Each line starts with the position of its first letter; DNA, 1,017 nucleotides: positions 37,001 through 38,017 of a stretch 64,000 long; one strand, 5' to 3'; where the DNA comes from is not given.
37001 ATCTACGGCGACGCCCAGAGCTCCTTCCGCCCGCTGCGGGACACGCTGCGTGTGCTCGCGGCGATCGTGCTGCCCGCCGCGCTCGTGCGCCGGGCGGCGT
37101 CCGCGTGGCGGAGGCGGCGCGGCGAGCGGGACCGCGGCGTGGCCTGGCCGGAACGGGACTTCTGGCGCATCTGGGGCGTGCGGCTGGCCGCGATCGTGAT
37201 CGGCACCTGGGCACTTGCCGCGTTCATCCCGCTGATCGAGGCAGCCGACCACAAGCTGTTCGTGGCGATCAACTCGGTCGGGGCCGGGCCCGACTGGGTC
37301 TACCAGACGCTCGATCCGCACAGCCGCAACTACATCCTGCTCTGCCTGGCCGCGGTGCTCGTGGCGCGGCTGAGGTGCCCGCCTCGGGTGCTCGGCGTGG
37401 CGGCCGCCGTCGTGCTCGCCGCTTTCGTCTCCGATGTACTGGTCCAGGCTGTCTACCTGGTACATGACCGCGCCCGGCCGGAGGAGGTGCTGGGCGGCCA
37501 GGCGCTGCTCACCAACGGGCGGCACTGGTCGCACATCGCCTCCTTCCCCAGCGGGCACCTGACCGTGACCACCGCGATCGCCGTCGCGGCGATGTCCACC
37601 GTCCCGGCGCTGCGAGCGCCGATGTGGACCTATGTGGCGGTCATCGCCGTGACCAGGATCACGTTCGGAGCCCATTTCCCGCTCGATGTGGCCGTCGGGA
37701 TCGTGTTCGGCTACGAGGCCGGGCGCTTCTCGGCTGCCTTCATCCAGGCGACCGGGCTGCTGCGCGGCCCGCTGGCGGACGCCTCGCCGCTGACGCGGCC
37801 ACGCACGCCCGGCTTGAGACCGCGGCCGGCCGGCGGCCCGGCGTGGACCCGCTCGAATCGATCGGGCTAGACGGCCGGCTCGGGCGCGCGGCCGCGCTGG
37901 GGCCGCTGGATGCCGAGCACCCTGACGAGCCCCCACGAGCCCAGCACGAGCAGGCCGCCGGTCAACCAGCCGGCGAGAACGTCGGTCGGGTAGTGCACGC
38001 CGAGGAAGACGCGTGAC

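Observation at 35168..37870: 900-aa single polypeptide joining a transporter, a glycosyltransferase and a phosphatase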

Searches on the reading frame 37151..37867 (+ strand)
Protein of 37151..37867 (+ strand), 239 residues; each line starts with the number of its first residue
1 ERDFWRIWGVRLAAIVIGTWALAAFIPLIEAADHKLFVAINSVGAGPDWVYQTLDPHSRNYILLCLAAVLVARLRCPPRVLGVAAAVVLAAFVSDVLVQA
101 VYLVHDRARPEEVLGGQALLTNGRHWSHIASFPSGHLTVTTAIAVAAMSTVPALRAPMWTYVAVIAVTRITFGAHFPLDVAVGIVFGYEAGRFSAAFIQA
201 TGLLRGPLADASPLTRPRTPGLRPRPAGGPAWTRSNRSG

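Call 11: search_solved_structures(query=window:37151-37867:+, max_evalue=1, show_alignments=2)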
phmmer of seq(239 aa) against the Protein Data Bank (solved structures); distinct sequences matched with E-value up to 1: 6.
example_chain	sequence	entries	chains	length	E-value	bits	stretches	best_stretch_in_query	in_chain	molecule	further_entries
6ebu_A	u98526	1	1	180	1.8e-07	34.1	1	87-197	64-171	LpxE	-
7aih_Ao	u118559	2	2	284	0.19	14.3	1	143-199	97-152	mL79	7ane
6p8e_A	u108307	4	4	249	0.29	13.7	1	80-187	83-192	G1/S-specific cyclin-D1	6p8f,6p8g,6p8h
2w9z_A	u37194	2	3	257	0.31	13.6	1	80-187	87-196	G1/S-SPECIFIC CYCLIN-D1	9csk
2w96_A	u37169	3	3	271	0.35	13.5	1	80-187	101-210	G1/S-SPECIFIC CYCLIN-D1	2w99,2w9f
9ivd_E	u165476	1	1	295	0.41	13.3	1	80-187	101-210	G1/S-specific cyclin-D1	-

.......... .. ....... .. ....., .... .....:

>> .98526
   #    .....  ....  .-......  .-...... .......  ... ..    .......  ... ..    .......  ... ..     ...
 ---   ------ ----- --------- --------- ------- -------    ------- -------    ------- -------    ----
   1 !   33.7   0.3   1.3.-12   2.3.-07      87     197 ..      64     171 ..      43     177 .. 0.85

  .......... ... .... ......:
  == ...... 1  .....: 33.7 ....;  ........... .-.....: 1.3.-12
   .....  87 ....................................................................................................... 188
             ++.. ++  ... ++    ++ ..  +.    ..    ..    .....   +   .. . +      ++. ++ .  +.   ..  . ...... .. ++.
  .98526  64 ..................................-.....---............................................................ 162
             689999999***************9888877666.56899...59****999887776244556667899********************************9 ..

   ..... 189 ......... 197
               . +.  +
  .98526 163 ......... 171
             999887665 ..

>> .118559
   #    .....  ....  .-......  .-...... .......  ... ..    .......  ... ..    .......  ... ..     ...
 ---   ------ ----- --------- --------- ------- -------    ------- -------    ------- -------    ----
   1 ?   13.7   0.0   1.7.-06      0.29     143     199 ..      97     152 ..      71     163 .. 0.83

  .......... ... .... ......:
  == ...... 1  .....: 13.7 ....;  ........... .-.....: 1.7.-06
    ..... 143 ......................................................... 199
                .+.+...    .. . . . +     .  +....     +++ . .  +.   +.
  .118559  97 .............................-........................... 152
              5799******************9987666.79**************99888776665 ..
